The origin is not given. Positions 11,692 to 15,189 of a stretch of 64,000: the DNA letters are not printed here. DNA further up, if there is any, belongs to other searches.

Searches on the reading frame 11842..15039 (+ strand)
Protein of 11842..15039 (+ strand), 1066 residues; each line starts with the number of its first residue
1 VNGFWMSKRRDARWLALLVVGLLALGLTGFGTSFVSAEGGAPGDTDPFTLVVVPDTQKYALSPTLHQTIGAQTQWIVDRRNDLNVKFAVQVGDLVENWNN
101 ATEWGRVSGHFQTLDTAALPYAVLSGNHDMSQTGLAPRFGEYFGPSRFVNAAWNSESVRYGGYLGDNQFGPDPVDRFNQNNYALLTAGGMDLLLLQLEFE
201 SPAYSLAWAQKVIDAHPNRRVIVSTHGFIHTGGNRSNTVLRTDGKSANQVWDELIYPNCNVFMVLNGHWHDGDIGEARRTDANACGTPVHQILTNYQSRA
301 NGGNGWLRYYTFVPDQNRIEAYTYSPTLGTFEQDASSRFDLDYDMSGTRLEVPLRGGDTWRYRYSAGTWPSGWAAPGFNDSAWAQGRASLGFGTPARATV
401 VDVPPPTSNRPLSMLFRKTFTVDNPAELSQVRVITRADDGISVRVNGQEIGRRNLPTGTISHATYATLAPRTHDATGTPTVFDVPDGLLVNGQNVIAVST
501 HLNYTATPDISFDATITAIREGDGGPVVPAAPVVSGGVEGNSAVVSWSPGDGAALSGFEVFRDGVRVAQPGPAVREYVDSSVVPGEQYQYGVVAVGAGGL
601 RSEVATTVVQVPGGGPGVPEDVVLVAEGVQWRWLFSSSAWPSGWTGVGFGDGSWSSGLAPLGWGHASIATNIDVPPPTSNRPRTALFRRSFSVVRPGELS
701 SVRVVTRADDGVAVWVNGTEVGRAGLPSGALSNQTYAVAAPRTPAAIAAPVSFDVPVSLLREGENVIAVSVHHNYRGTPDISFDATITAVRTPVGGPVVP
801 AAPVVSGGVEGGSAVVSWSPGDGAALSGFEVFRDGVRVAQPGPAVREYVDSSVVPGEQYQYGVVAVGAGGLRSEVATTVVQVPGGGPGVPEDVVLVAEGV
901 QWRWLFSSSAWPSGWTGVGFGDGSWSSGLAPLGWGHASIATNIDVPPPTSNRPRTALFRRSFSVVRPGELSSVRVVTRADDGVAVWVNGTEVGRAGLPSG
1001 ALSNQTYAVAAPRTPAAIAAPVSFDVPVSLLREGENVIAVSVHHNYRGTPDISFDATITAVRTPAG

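Call 67: search_protein_families(library=pfam, proteins=[window:11842-15039:+], max_evalue=0.0001)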
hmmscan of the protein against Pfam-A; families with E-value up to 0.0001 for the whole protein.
window:11842-15039:+ (1066 aa): 5 families
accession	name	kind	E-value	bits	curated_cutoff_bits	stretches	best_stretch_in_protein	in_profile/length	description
PF13364.12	BetaGal_ABD2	-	1.5e-17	64.7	23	0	677-773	29-108/112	Beta-galactosidase second all-beta domain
PF14683.12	CBM-like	-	8.1e-11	42.5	27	0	439-514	83-157/160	Polysaccharide lyase family 4, domain III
PF00041.27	fn3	-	3.8e-07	30.7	25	0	535-604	9-80/84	Fibronectin type III domain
PF00149.33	Metallophos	-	1e-06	29.7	21.5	1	80-271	26-190/191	Calcineurin-like phosphoesterase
PF18370.7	RGI_lyase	-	4.7e-06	27.3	27.8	0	814-868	19-75/86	Rhamnogalacturonan I lyases beta-sheet domain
